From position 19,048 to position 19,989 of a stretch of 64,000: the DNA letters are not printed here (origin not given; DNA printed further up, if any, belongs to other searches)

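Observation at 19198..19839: c-type cytochrome flanked on both sides by NPCAA hexapeptide cysteine repeats, a repeat family that occurs twice in this window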

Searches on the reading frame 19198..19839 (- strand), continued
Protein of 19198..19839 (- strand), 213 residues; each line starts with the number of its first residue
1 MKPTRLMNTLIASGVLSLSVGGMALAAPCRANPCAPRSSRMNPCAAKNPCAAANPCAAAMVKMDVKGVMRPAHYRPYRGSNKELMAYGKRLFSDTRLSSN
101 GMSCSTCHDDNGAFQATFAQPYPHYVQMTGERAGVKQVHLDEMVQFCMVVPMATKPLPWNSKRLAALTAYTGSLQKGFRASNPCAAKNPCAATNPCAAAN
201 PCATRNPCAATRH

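Call 24: find_related_loci(query=A1, collection=genome_contigs, flank=10000)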
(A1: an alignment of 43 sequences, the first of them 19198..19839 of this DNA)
Query A1 (213 aa) in genome_contigs; peptide patterns used: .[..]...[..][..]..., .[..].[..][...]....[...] (x = any residue, [..] = any of these).
599 stretches matched a pattern (row limit reached: there are more); 569 encode a relative of the query (tblastn E <= 1e-3); the best 80 are kept; 80 distinct loci.
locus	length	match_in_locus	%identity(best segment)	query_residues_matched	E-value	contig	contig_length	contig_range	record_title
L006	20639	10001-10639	94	1-213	1e-125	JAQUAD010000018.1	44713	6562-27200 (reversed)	MAG: Sideroxydans sp. isolate STC_76 NODE_1629_length_44713_cov_3.983515_Sandtown_C, whole genome shotgun sequence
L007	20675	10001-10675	80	1-213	3e-119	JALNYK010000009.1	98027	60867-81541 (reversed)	MAG: Gallionella sp. isolate SO_2017_GW1 bin 129 NODE_1418_length_98027_cov_6.314719_OW334_2017, whole genome shotgun se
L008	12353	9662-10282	83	1-213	6e-116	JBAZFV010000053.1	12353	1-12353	MAG: Sideroxydans sp. isolate SO_2017_LW3_28 NODE_15361_length_12353_cov_0.859234_LW162_2017, whole genome shotgun seque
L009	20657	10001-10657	87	1-213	6e-113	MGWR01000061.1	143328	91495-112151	MAG: Gallionellales bacterium GWA2_60_142 gwa2_scaffold_606, whole genome shotgun sequence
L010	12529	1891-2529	87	1-213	9e-109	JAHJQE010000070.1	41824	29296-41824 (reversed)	MAG: Gammaproteobacteria bacterium isolate Old_saline_rock_biofilm.mb.6 Old_saline_rock_bio.mb.6_k141_154394, whole geno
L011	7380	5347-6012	75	1-210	5e-108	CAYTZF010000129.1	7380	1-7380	MAG TPA_asm: uncultured Sideroxydans sp. isolate SRP118108_co2_85 genome assembly, contig: k141_742266, whole genome sho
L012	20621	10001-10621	82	1-213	1e-105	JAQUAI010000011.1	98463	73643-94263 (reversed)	MAG: Gallionella sp. isolate STC_80 NODE_489_length_98463_cov_9.460432_Sandtown_C, whole genome shotgun sequence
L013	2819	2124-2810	72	1-210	2e-105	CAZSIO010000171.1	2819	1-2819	MAG TPA_asm: uncultured Sideroxydans sp. isolate binchicken_co387_58 genome assembly, contig: NODE_52786_length_2819_cov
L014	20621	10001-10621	84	1-213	5e-102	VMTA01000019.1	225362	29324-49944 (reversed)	MAG: Sideroxydans sp. isolate S2_22 k141_339387, whole genome shotgun sequence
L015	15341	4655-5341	74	1-213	3e-99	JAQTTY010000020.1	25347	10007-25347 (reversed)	MAG: Gallionella sp. isolate STB_51 NODE_4221_length_25347_cov_39.751784_Sandtown_B, whole genome shotgun sequence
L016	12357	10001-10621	82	1-213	2e-99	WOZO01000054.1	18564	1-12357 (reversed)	MAG: Sideroxydans sp. isolate WOFB26 NODE_1156_length_18564_cov_8.018586, whole genome shotgun sequence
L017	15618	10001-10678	69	1-211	7e-99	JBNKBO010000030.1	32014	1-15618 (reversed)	MAG: Sideroxydans sp. isolate F1F2.bin.5.strict NODE_30_length_32014_cov_24.745937, whole genome shotgun sequence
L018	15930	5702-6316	81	1-203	1e-98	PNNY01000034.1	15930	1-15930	MAG: Sideroxydans sp. isolate SW.3.112 SW_1002280_15930, whole genome shotgun sequence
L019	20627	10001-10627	78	1-210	1e-98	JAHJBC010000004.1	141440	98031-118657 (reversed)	MAG: Gammaproteobacteria bacterium isolate Modern_marine.mb.240 Modern_marine.mb.240_k141_523838, whole genome shotgun s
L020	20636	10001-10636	71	1-213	4e-96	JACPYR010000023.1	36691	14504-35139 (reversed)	MAG: Nitrosomonadales bacterium isolate NC_groundwater_868_Pr1_S2p5_56_23 Montesol18_S2p5_coassembly_scaffold_286670, wh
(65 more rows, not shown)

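Call 28: predict_structure(alignment_id=A1)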
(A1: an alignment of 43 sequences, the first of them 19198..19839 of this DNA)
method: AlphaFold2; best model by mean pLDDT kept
length: 213 residues; sequences in the alignment: 43
mean_pLDDT: 73.3   pTM: 0.61
mean pLDDT of the five models: 73.3, 72.4, 71.8, 70.6, 69.5
residues with pLDDT >= 90: 102; 70-90: 19; 50-70: 19; < 50: 73
segments of 3 or more residues with pLDDT < 50: 3-11, 13-42, 44-48, 50-53, 187-194, 196-200, 202-206, 208-212
pLDDT, mean of each block of 10 residues (from residue 1): 43 46 41 44 48 52 87 96 98 96 92 91 94 95 96 94 98 92 53 46 45 47
secondary structure, 60 per line:
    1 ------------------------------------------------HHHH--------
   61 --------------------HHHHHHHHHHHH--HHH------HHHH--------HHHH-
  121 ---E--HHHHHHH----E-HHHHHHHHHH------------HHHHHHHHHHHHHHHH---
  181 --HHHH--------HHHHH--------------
elements in order: H49-52 H81-92 H104-107 H116-119 H127-133 H140-149 H162-177 H183-186 H195-199

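Call 32: fold_search(model_id=the predicted structure, library=pdb)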
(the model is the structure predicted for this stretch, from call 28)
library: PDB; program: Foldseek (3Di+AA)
matches with E <= 10: 73; with E <= 0.001: 0
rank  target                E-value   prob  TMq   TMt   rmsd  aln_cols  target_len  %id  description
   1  4wq7                  2.8e-03  1.00  0.36  0.34  10.0       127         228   21  Thiosulfate dehydrogenase (TsdA) from Allochromatium vinosum - "as isolated" form (released 2015-02-18)
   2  5lo9_B                2.8e-03  1.00  0.34  0.17   9.3       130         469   23  Thiosulfate dehydrogenase (TsdBA) from Marichromatium purpuratum - "as isolated" form (released 2016-10-12)
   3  4wqd                  3.5e-03  1.00  0.37  0.35   9.9       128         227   20  Thiosulfate dehydrogenase (TsdA) from Allochromatium vinosum - K208G mutant (released 2015-02-18)
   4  4wqc                  4.2e-03  1.00  0.37  0.34   9.9       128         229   20  Thiosulfate dehydrogenase (TsdA) from Allochromatium vinosum - K208N mutant (released 2015-02-18)
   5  4v2k                  4.5e-03  1.00  0.37  0.34   9.8       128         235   20  Crystal structure of the thiosulfate dehydrogenase TsdA in complex with thiosulfate (released 2015-02-18)
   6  4wqa                  5.7e-03  1.00  0.37  0.35   9.9       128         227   20  Thiosulfate dehydrogenase (TsdA) from Allochromatium vinosum - tetrathionate co-crystallization (released 2015-02-18)
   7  4wq8                  5.7e-03  1.00  0.36  0.34  10.0       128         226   21  Thiosulfate dehydrogenase (TsdA) from Allochromatium vinosum - tetrathionate soak (released 2015-02-18)
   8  4wq9                  6.8e-03  1.00  0.37  0.34   9.1       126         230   21  Thiosulfate dehydrogenase (TsdA) from Allochromatium vinosum - dithionite soak (released 2015-02-18)
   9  1h31_A                7.6e-03  1.00  0.36  0.30   2.5        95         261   18  Oxidised SoxAX complex from Rhodovulum sulfidophilum (released 2002-11-07)
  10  3oa8_A                1.0e-02  1.00  0.34  0.32   3.2       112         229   25  Diheme SoxAX (released 2011-05-18)
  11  5c2v_C                1.8e-02  0.99  0.34  0.25   5.6       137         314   19  Kuenenia stuttgartiensis Hydrazine Synthase (released 2015-10-14)
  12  3ocd_A                2.5e-02  1.00  0.33  0.31   5.2       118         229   20  Diheme SoxAX - C236M mutant (released 2011-05-18)
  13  2c1d_A                5.3e-02  1.00  0.36  0.30   2.5        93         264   17  Crystal structure of SoxXA from P. pantotrophus (released 2005-10-06)
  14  4fa5_B                1.9e-01  0.89  0.31  0.19   6.7       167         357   18  Crystal Structure of WT MauG in Complex with Pre-Methylamine Dehydrogenase Aged 20 Days (released 2013-03-06)
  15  4l3g_B                2.9e-01  0.84  0.31  0.20   6.2       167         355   18  Crystal Structure of the E113Q-MauG/pre-Methylamine Dehydrogenase Complex Aged 120 Days (released 2013-09-04)
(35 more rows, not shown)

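Call 33: search_solved_structures(query=A1, max_evalue=1, show_alignments=5)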
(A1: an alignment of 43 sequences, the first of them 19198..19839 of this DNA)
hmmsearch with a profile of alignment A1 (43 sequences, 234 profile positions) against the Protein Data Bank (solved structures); distinct sequences matched with E-value up to 1: 37.
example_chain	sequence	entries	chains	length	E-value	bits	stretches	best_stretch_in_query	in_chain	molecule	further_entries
6e1c_A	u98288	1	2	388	0.00019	24.3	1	85-120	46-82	Di-heme enzyme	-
1iqc_A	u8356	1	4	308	0.0016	21.3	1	79-113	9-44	di-heme peroxidase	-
4o1q_A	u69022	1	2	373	0.003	20.4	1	81-119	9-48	Methylamine utilization protein MauG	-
6qkn_A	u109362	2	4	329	0.0031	20.3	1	83-115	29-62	Cytochrome-c peroxidase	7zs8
6fu3_A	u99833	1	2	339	0.004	20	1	83-115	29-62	Protein CcpR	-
3rlm_A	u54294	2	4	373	0.0049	19.7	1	85-119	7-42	Methylamine utilization protein MauG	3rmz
3sle_A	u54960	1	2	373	0.0051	19.7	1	85-119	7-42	Methylamine utilization protein MauG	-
3sjl_A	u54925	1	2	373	0.0051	19.6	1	85-119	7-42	Methylamine utilization protein mauG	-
3orv_A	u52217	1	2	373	0.0051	19.6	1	85-119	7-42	Methylamine utilization protein mauG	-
4l1q_A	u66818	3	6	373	0.0051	19.6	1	85-119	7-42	Methylamine utilization protein MauG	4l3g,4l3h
3l4m_A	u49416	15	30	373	0.0052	19.6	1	85-119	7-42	Methylamine utilization protein mauG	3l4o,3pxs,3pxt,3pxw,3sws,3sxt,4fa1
3svw_A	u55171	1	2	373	0.0052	19.6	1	85-119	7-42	Methylamine utilization protein MauG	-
3rn0_A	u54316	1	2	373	0.0053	19.6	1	85-119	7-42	Methylamine utilization protein MauG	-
3rn1_A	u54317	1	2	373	0.0053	19.6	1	85-119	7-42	Methylamine utilization protein MauG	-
1eb7_A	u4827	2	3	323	0.0066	19.3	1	88-114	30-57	CYTOCHROME C551 PEROXIDASE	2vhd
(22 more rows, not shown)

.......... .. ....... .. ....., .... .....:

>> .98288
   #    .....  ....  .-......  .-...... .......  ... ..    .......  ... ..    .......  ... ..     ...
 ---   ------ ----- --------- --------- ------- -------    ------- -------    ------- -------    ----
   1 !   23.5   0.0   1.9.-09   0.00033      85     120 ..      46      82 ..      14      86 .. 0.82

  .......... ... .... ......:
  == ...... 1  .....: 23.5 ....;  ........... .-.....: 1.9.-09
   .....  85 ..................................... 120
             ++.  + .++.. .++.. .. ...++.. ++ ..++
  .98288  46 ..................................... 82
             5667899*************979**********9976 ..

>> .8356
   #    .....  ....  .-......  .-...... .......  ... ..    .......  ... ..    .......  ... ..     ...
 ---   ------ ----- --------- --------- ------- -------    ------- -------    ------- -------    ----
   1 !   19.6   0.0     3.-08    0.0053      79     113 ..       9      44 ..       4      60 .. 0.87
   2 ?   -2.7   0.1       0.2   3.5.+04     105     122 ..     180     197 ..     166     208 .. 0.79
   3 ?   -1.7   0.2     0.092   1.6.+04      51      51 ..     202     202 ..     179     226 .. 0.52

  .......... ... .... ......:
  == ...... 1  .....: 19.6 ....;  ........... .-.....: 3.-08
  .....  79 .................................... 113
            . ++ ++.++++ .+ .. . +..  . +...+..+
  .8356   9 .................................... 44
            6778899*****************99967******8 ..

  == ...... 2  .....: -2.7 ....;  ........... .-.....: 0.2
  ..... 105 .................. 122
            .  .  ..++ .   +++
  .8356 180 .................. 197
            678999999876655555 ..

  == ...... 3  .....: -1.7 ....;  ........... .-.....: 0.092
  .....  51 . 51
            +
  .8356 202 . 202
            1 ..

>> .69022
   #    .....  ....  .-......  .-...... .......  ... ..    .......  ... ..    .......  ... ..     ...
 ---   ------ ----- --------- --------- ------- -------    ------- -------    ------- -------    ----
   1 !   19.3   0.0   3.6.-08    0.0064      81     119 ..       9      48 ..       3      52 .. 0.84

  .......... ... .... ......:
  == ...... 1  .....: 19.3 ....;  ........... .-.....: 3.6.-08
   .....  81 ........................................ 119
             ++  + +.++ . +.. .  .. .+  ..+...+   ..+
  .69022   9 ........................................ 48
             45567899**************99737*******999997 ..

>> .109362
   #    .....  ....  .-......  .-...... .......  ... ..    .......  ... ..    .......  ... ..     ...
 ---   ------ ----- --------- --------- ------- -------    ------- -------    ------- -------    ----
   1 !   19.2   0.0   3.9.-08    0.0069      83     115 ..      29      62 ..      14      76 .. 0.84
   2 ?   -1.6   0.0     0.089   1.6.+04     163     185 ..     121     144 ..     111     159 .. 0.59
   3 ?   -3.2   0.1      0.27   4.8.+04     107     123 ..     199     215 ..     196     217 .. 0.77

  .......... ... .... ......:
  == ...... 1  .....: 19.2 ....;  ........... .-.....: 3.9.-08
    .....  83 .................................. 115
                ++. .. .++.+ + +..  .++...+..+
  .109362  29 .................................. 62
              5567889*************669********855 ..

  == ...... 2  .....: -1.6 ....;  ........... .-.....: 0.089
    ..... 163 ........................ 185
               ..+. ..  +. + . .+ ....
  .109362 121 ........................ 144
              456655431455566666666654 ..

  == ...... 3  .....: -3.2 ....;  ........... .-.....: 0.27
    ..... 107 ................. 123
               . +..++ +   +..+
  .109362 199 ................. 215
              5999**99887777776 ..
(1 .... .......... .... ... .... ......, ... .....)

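Call 54: search_protein_families(library=ncbifam, proteins=[L001:4029-4829:-], max_evalue=0.01)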
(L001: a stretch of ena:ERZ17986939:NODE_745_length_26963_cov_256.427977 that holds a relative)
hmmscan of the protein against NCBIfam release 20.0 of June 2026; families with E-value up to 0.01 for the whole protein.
L001:4029-4829:- (266 aa): 6 families
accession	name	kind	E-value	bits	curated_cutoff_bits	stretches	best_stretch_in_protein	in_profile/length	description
TIGR03525.2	GldK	equivalog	1.1e-15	57.9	350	1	115-211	218-336/408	T9SS ring complex lipoprotein PorK/GldK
NF051459.1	pyoverdine_PvdO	equivalog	1.7e-14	53.6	500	1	57-230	71-238/280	dihydropyoverdine dehydrogenase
NF041186.1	SenA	equivalog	1.3e-13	51.1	420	1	43-210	190-319/382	selenoneine synthase SenA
TIGR03440.2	egtB_TIGR03440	equivalog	4.2e-13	49.2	360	1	37-211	186-350/413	ergothioneine biosynthesis protein EgtB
TIGR04344.1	ovoA_Nterm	equivalog_domain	6e-07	28.7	400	1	116-211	295-382/444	5-histidylcysteine sulfoxide synthase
TIGR03524.1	GldJ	equivalog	0.0042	15.8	458.2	0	215-256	505-544/559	gliding motility lipoprotein GldJ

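Call 59: find_encoding_contigs(protein=P0092, flank=7000, max_places=1)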
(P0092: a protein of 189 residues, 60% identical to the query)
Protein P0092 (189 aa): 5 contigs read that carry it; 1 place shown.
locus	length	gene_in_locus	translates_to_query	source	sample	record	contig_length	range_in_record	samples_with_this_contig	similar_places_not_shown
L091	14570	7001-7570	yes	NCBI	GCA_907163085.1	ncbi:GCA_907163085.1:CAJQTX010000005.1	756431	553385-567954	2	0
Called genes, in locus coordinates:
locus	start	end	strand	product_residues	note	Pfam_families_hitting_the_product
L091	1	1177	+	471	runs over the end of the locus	PF01134:GIDA (faint), PF07992:Pyr_redox_2, PF13434:Lys_Orn_oxgnase (weak), PF13738:Pyr_redox_3 (weak), PF00070:Pyr_redox (weak), PF02852:Pyr_redox_dim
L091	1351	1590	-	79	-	PF00216:Bac_DNA_binding (weak)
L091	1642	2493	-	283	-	PF02900:LigB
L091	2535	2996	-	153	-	PF07681:DoxX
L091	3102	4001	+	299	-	PF00126:HTH_1, PF03466:LysR_substrate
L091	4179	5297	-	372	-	PF00724:Oxidored_FMN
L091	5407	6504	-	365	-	PF00753:Lactamase_B (faint)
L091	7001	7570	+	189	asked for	PF03150:CCP_MauG (weak), PF21342:SoxA-TsdA_cyt-c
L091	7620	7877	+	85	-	-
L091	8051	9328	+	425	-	PF22113:Mtrc-MtrF_II-IV_dom (faint), PF13435:Cytochrome_C554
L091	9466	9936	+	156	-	-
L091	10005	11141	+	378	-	PF04143:Sulf_transp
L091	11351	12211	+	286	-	PF00140:Sigma70_r1_2 (weak), PF04542:Sigma70_r2, PF04545:Sigma70_r4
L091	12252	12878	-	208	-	PF26971:TM-like_Thioredoxin-like_C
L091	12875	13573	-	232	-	PF02104:SURF1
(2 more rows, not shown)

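Call 60: find_encoding_contigs(protein=P0109, flank=7000, max_places=1)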
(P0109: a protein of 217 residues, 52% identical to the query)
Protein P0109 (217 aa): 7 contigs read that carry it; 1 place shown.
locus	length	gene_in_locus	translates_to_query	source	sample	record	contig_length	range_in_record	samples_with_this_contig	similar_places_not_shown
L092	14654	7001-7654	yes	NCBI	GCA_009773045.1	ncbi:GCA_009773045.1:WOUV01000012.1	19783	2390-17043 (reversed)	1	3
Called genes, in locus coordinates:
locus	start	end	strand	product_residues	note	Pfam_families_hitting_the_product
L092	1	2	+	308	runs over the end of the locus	PF25025:EF-Ts_N (weak), PF00889:EF_TS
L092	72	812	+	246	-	PF00696:AA_kinase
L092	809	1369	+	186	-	PF01765:RRF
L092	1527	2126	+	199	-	PF01255:Prenyltransf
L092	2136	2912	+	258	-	PF01148:CTP_transf_1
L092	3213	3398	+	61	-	-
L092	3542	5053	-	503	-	PF07992:Pyr_redox_2, PF13738:Pyr_redox_3, PF00070:Pyr_redox, PF02852:Pyr_redox_dim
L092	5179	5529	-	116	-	PF02411:MerT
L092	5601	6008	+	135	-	PF00376:MerR, PF13411:MerR_1, PF09278:MerR-DNA-bind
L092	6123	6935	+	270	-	PF06532:NrsF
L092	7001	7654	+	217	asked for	PF02389:Cornifin (weak), PF03150:CCP_MauG (weak), PF21342:SoxA-TsdA_cyt-c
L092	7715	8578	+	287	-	PF04143:Sulf_transp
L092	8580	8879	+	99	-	PF04143:Sulf_transp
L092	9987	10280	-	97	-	PF09827:CRISPR_Cas2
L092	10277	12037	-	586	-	PF01930:Cas_Cas4, PF01867:Cas_Cas1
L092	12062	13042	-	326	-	-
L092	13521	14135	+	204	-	-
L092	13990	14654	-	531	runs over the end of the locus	PF22590:Cas3-like_C_2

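Call 61: find_encoding_contigs(protein=P0041, flank=7000, max_places=1)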
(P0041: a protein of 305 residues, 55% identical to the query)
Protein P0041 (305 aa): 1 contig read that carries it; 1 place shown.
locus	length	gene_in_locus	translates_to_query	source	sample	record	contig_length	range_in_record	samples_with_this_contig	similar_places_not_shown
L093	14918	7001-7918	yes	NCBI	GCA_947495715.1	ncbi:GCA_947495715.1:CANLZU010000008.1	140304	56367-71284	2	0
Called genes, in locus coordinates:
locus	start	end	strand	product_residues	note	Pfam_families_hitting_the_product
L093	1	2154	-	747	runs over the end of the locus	PF09335:VTT_dom, PF01134:GIDA, PF01262:AlaDh_PNT_C (faint), PF01266:DAO (faint), PF07992:Pyr_redox_2, PF13738:Pyr_redox_3, PF00070:Pyr_redox, PF02852:Pyr_redox_dim, +2 more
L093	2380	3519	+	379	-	PF25917:BSH_RND (weak), PF25973:BSH_CzcB (weak), PF25876:HH_MFP_RND, PF25944:Beta-barrel_RND, PF25954:Beta-barrel_RND_2, PF25975:CzcB_C (faint), PF25967:RND-MFP_C (weak)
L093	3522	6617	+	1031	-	PF00873:ACR_tran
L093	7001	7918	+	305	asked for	PF03150:CCP_MauG (weak), PF21342:SoxA-TsdA_cyt-c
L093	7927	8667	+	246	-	PF22308:DUF6969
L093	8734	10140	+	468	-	PF00474:SSF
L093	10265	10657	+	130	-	PF04304:DUF454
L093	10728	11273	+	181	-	PF00156:Pribosyltran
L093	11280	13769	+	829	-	PF05496:RuvB_N (faint), PF13177:DNA_pol3_delta2, PF13191:AAA_16 (weak), PF00004:AAA, PF07728:AAA_5 (weak), PF22608:DNAX_ATPase_lid, PF12169:DNA_pol3_gamma3, PF12170:DNA_pol3_tau_5, +1 more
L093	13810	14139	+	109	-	PF02575:YbaB_DNA_bd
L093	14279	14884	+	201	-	PF21176:RecR_HhH, PF02132:RecR_ZnF, PF01751:Toprim, PF13662:Toprim_4, PF21175:RecR_C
